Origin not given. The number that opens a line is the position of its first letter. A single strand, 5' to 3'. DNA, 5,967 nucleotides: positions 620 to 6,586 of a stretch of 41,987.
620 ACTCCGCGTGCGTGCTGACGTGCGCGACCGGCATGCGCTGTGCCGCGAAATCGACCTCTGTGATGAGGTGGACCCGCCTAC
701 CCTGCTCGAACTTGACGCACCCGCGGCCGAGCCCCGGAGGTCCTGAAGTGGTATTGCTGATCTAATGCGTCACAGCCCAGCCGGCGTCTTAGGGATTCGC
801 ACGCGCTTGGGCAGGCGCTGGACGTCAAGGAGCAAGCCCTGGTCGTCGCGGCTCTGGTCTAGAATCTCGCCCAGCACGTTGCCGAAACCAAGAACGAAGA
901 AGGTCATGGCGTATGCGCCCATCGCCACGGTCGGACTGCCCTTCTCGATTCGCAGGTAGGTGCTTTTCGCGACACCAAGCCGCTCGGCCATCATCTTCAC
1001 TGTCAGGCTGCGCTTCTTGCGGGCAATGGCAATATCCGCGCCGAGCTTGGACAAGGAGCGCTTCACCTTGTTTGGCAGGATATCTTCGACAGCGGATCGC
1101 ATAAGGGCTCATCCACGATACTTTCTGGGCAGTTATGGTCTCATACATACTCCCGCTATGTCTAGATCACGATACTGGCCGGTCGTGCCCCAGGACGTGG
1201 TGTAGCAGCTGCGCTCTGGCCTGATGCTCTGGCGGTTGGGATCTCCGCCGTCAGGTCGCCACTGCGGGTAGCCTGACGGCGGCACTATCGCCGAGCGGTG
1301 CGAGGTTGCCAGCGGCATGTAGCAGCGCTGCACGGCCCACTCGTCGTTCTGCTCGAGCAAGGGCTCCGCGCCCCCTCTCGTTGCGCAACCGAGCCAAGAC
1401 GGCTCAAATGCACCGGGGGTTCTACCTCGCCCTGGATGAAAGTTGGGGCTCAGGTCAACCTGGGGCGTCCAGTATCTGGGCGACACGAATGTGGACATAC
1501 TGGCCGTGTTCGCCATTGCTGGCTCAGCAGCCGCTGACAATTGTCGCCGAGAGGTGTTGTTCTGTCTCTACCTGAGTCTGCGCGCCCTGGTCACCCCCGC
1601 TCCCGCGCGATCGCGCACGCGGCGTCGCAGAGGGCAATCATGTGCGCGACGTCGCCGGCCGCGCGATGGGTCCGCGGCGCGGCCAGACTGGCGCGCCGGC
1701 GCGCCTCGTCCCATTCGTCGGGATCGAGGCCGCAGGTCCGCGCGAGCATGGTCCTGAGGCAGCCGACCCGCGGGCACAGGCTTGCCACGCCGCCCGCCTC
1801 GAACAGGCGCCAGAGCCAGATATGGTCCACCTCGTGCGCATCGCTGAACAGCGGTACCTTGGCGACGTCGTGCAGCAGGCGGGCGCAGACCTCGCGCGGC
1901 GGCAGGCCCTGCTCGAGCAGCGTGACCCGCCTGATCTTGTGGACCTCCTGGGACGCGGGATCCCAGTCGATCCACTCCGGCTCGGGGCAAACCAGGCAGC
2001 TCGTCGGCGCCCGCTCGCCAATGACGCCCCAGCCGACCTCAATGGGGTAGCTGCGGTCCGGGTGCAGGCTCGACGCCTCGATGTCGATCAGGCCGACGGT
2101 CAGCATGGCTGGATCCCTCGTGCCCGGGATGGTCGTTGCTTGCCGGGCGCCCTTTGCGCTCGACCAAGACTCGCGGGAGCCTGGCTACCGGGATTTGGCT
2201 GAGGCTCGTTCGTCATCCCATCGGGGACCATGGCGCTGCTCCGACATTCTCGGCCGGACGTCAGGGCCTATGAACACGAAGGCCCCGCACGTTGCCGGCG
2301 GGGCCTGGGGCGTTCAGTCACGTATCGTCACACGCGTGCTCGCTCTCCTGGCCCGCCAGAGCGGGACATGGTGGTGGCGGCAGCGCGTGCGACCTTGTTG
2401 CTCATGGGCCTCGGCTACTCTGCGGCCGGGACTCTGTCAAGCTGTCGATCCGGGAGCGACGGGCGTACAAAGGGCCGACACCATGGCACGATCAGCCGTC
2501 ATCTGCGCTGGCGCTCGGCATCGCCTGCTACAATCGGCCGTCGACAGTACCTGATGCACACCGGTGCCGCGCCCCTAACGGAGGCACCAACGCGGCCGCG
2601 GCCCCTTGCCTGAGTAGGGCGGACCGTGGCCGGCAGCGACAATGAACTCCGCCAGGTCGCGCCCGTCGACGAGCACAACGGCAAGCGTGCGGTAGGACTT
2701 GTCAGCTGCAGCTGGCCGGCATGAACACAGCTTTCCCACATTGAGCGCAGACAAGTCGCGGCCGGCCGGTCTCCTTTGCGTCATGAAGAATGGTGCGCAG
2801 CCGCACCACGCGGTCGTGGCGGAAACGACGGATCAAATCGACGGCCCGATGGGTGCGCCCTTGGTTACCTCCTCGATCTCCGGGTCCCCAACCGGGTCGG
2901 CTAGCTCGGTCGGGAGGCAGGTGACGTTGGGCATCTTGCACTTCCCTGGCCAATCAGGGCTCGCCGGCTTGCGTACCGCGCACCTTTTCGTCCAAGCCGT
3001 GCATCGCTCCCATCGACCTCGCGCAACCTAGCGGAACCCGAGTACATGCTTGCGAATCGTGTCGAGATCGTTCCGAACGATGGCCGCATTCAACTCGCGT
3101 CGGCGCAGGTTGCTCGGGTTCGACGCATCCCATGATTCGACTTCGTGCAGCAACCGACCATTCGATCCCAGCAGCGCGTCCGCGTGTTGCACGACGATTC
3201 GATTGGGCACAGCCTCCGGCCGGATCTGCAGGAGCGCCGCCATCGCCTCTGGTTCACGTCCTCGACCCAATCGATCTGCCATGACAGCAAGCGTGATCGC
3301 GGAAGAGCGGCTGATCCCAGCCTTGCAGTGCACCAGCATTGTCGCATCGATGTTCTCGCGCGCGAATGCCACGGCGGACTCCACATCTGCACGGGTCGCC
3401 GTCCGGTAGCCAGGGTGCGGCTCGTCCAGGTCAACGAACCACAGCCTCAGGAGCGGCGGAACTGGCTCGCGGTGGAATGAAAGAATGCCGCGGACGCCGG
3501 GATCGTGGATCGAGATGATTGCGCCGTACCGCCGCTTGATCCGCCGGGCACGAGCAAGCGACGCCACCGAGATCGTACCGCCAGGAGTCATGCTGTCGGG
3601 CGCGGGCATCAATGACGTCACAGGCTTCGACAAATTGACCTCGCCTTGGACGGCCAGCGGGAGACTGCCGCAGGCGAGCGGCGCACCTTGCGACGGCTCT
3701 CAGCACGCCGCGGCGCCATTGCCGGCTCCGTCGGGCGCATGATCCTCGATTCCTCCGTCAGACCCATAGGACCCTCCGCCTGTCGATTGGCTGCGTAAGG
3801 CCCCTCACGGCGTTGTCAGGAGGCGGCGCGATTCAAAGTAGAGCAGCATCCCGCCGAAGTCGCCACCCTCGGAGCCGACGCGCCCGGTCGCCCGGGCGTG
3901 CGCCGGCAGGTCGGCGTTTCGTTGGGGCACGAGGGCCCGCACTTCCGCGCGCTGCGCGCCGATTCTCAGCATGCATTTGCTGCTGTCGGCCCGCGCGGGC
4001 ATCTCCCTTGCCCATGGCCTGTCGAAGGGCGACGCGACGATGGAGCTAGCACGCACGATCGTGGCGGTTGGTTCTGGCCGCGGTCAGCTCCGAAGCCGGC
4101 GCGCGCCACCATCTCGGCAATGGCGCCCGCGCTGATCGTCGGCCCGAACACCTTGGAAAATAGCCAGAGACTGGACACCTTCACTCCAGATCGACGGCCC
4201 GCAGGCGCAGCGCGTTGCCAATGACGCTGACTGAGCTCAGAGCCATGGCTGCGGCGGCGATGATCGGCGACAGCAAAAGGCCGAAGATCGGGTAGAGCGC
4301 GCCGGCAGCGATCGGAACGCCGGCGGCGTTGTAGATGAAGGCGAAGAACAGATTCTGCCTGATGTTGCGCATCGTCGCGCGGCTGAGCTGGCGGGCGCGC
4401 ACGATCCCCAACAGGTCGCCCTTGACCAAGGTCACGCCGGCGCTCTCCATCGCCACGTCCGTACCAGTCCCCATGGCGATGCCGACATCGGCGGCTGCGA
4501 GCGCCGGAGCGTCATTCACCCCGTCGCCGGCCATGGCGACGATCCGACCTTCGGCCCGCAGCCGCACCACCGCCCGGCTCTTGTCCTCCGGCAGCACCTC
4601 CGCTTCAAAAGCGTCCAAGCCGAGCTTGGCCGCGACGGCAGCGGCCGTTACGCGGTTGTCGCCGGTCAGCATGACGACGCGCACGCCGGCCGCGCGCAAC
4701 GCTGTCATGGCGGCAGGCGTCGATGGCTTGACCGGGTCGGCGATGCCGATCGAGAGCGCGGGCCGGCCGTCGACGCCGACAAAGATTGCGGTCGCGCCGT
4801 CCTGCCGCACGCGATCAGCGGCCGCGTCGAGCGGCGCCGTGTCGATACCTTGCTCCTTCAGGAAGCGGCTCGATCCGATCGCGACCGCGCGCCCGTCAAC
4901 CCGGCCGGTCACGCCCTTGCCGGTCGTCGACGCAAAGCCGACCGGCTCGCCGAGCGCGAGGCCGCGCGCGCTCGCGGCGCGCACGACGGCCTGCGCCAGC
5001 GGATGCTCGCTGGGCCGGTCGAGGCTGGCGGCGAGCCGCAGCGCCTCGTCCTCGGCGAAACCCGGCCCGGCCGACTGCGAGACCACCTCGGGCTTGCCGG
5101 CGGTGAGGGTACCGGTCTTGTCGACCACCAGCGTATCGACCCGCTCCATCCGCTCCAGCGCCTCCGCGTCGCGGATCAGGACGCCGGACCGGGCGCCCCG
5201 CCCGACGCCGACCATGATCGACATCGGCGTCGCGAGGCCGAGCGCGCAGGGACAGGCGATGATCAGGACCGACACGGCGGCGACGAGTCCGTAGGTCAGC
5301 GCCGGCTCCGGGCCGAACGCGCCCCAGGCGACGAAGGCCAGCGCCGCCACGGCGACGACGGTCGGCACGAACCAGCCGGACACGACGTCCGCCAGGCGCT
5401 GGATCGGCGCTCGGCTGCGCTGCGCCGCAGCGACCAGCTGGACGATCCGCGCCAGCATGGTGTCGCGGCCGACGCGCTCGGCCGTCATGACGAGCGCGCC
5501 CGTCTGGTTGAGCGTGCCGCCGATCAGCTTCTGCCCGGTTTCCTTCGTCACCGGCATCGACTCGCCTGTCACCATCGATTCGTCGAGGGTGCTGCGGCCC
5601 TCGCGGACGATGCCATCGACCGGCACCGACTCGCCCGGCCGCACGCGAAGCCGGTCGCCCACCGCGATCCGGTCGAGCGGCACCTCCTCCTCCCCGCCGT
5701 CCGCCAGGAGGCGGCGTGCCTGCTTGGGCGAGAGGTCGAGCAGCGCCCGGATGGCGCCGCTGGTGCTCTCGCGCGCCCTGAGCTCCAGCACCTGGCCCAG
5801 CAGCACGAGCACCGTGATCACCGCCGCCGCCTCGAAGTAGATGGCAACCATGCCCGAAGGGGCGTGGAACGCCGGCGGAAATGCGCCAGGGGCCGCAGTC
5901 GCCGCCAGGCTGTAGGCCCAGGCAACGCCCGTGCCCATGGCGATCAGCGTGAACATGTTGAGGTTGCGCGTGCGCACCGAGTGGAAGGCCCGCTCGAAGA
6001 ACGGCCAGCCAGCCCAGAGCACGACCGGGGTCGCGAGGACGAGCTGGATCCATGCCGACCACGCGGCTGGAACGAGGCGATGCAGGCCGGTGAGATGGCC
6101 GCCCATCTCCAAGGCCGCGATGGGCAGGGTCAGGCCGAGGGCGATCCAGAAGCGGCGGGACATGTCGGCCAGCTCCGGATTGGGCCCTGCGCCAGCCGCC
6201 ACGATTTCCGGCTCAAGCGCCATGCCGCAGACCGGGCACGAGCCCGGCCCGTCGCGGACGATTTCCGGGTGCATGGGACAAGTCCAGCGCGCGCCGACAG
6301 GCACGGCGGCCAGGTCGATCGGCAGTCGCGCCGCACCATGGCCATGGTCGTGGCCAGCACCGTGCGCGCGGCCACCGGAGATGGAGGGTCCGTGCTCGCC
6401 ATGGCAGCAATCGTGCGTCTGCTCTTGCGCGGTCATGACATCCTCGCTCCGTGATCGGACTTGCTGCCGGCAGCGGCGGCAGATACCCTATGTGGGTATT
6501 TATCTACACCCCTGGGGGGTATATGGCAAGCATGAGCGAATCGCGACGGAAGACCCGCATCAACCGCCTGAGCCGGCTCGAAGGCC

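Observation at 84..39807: The window is essentially one complete 39.7-kb Tn7-like transposon with exact ends and a 5-bp duplication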

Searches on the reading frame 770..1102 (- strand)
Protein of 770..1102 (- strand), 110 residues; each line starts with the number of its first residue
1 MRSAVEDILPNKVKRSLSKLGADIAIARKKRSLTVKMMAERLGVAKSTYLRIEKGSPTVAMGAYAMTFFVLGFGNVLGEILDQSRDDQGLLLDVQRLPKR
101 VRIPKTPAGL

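Call 46: search_protein_families(library=pfam, proteins=[window:770-1102:-], max_evalue=0.01)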
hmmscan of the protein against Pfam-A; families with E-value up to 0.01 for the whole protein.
window:770-1102:- (110 aa): 4 families
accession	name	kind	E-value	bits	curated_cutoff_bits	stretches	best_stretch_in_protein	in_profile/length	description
PF01381.28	HTH_3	-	5.5e-07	30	23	1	24-58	1-37/55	Helix-turn-helix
PF12844.13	HTH_19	-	2.3e-06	27.9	30.2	1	26-67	6-43/64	Helix-turn-helix domain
PF13560.12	HTH_31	-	6.3e-06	26.9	27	1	20-59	2-42/64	Helix-turn-helix domain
PF09339.16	HTH_IclR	-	0.0077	16.4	22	0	25-48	11-34/52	IclR helix-turn-helix domain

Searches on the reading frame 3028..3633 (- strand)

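Call 46: search_protein_families(library=pfam, proteins=[window:3028-3633:-], max_evalue=0.01)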
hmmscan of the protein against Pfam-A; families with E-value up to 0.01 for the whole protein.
window:3028-3633:- (201 aa): 4 families
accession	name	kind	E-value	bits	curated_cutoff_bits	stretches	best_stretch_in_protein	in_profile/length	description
PF00782.25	DSPc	-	7.6e-07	29.4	33.5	1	93-144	70-120/133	Dual specificity phosphatase, catalytic domain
PF22741.1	PTP-NADK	-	0.0013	18.6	27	1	78-113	89-124/163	DSP-PTPase phosphatase fused to NAD+ Kinase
PF00102.32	Y_phosphatase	-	0.0042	17.2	20.9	1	93-138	166-212/234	Protein-tyrosine phosphatase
PF22785.1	Tc-R-P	-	0.0068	17.4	27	0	71-114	52-97/106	Polymorphic toxin system, DSP-PTPase phosphatase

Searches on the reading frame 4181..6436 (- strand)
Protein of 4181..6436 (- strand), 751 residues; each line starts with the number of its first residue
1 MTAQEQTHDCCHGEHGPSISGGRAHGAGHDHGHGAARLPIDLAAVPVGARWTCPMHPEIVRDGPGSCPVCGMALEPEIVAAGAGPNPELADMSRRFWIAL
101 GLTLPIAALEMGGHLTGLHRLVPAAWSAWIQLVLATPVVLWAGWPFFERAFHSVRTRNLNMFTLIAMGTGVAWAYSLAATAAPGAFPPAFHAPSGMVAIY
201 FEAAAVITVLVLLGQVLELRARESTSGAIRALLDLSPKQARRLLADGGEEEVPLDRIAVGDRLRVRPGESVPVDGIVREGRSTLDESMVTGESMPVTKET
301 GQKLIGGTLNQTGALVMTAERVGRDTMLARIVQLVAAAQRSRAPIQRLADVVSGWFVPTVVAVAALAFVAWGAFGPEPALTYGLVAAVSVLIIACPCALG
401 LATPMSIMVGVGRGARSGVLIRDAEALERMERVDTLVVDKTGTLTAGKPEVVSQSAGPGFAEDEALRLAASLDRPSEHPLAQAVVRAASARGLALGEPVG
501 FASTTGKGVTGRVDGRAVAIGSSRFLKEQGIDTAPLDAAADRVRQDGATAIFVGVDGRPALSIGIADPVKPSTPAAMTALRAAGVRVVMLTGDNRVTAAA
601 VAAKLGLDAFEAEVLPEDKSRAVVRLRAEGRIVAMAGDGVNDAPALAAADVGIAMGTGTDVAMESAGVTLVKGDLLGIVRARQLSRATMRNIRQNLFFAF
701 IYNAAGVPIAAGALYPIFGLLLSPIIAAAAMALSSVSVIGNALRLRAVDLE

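Call 11: search_protein_families(library=pfam, proteins=[window:4181-6436:-], max_evalue=0.01)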
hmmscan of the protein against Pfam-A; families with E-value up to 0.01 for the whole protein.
window:4181-6436:- (751 aa): 5 families
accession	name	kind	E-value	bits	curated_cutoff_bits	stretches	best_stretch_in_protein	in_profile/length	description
PF00122.25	E1-E2_ATPase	-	6.8e-57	192.3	28.1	1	235-416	2-180/181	E1-E2 ATPase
PF00702.32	Hydrolase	-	3.7e-30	106.2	26.4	1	433-650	1-191/191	haloacid dehalogenase-like hydrolase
PF19335.5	HMBD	-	5.8e-15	55.4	23.6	1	51-77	2-28/28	Heavy metal binding domain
PF12710.13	HAD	-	1.2e-05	26.2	27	1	573-646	87-188/189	haloacid dehalogenase-like hydrolase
PF08282.18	Hydrolase_3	-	0.00017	21.8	20.9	1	632-670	205-243/255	haloacid dehalogenase-like hydrolase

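Call 74: search_protein_families(library=ncbifam, proteins=[window:4181-6436:-], max_evalue=0.00001)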
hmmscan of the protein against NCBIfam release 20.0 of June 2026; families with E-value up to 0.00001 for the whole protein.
window:4181-6436:- (751 aa): 20 families
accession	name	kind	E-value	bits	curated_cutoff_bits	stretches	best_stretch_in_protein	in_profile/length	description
NF007952.0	PRK10671.1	equivalog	4.9e-194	646.9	1316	1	96-745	190-831/838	copper-exporting P-type ATPase CopA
TIGR01525.1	ATPase-IB_hvy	subfamily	5.9e-183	609.7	346.25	1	161-745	1-560/560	heavy metal translocating P-type ATPase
TIGR01511.1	ATPase-IB1_Cu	subfamily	2.2e-176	587.9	397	1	142-746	1-542/542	copper-translocating P-type ATPase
TIGR01512.1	ATPase-IB2_Cd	subfamily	3.7e-120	401.9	313.5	2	200-525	18-306/494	cadmium family heavy metal-translocating P-type ATPase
NF008262.1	PRK11033.1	equivalog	4e-106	356.2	1005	1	203-745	197-727/731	zinc/cadmium/mercury/lead-transporting ATPase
NF033775.1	P_type_ZntA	exception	4.3e-95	319.5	1240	1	203-745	202-728/732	Zn(II)/Cd(II)/Pb(II) translocating P-type ATPase ZntA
TIGR01494.1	ATPase_P-type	subfamily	7.6e-81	271.9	62.3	1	206-714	1-464/478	HAD-IC family P-type ATPase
TIGR01497.1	kdpB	equivalog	4.3e-58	196.9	527.9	1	239-668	106-546/675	potassium-transporting ATPase subunit KdpB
TIGR01647.1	ATPase-IIIA_H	equivalog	4.1e-50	170.8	615.5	2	201-486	55-341/755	plasma-membrane proton-efflux P-type ATPase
TIGR01517.1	ATPase-IIB_Ca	equivalog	1.3e-47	162.6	507.05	2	563-709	539-706/882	calcium-translocating P-type ATPase, PMCA-type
NF010609.0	PRK14010.1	equivalog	6e-47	160.2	1323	1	229-668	94-541/673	K(+)-transporting ATPase subunit B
TIGR01522.1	ATPase-IIA2_Ca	equivalog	1.6e-36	125.4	798.3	3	614-705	571-663/854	calcium-transporting P-type ATPase, PMR1-type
TIGR01116.1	ATPase-IIA1_Ca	equivalog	1e-33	116.5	703.4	2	563-696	461-609/799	calcium-translocating P-type ATPase, SERCA-type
TIGR01657.1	P-ATPase-V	hypoth_equivalog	3.4e-29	101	618.25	2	612-655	784-827/1055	ATP13A2 family polyamine export P-type ATPase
TIGR01524.1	ATPase-IIIB_Mg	equivalog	5.6e-28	97.3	610.75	3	612-694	584-666/867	magnesium-translocating P-type ATPase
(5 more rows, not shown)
